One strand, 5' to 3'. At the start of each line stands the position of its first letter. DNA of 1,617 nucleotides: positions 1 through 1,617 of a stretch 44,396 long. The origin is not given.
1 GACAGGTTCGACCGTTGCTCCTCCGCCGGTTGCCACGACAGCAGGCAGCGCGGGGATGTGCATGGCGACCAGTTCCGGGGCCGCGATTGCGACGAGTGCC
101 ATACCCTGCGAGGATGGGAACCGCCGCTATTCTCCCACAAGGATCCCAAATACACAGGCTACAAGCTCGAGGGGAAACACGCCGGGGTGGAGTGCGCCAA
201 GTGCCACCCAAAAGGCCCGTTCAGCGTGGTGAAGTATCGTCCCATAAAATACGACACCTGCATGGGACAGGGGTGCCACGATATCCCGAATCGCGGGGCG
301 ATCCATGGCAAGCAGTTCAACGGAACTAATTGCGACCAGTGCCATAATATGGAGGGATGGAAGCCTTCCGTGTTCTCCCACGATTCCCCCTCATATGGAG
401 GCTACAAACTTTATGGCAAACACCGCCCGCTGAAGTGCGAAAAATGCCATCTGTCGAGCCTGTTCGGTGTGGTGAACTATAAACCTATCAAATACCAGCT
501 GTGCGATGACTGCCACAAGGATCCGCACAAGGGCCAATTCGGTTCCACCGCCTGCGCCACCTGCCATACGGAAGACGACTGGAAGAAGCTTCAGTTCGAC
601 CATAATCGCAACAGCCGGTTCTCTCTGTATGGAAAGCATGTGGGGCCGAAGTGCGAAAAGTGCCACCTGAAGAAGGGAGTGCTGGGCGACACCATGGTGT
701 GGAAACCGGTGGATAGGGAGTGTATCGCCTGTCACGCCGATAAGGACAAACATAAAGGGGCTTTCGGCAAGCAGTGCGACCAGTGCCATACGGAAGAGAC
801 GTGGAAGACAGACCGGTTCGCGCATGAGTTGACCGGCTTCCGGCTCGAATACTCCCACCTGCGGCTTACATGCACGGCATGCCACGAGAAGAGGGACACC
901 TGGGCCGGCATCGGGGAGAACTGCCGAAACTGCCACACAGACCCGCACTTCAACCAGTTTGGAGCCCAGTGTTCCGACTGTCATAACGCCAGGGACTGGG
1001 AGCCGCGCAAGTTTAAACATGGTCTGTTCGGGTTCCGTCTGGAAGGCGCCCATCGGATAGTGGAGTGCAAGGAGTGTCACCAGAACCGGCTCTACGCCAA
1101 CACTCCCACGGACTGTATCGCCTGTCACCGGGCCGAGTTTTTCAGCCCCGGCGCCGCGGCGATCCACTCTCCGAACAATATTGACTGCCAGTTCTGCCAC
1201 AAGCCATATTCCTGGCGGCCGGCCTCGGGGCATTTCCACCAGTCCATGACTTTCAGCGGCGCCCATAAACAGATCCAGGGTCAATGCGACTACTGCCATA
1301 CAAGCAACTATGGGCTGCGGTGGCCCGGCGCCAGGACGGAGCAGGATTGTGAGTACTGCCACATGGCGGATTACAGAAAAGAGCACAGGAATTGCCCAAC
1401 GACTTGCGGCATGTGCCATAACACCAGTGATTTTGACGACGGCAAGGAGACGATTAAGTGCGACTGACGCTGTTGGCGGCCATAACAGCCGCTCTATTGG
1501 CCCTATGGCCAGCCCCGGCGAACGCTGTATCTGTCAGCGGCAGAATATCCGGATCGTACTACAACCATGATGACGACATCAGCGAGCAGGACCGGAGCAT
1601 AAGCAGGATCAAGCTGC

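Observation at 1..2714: Modular cytochrome with at least 20 heme sites, translationally coupled to a compact OM beta-barrel: candidate non-canonical porin-cytochrome electron conduit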

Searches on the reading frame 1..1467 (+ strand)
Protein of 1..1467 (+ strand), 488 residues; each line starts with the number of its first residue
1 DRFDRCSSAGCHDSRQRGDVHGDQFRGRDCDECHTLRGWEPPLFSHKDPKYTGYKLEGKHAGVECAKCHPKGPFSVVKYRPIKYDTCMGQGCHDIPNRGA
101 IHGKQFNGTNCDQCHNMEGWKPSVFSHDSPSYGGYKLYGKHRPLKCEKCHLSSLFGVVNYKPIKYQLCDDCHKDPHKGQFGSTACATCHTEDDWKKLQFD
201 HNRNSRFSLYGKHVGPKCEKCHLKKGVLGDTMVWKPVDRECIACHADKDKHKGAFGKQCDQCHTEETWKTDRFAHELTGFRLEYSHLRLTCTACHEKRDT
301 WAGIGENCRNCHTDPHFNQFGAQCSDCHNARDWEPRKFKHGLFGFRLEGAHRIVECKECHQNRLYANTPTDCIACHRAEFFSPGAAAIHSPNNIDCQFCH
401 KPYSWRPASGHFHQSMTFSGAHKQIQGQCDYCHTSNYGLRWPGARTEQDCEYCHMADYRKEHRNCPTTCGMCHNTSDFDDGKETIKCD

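Call 5: search_protein_families(library=pfam, proteins=[window:1-1467:+], max_evalue=1)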
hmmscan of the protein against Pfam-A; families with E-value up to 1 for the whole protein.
window:1-1467:+ (488 aa): 5 families
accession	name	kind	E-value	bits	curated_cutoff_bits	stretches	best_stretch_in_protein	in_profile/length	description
PF14522.11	Cytochrome_C7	-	4.4e-20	71.7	24.8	5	316-377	8-67/67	Cytochrome c7 and related cytochrome c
PF14537.11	Cytochrom_c3_2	-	2.7e-08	34.6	25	4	238-313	6-79/79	Cytochrome c3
PF02085.21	Cytochrom_CIII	-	4.5e-07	30.6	22.9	1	350-402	27-84/101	Class III cytochrome C family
PF22113.1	Mtrc-MtrF_II-IV_dom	-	0.00048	20.1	30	1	306-436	7-166/176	Outer membrane cytochrome MtrC/MtrF-like, domains II/IV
PF09699.15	Paired_CXXCH_1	-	0.0059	16.7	20.6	1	217-249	8-40/41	Doubled CXXCH motif (Paired_CXXCH_1)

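Call 6: search_protein_families(library=ncbifam, proteins=[window:1-1467:+], max_evalue=1)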
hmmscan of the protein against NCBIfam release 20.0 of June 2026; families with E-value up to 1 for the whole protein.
window:1-1467:+ (488 aa): 2 families
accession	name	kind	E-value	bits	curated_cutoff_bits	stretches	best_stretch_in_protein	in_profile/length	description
TIGR03508.1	decahem_SO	subfamily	8.2e-05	22.2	192.2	3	290-403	4-104/258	DmsE family decaheme c-type cytochrome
NF045713.1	CxxCH_16_HmcA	equivalog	0.014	14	400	0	63-332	133-390/541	sulfate respiration complex hexadecaheme cytochrome HmcA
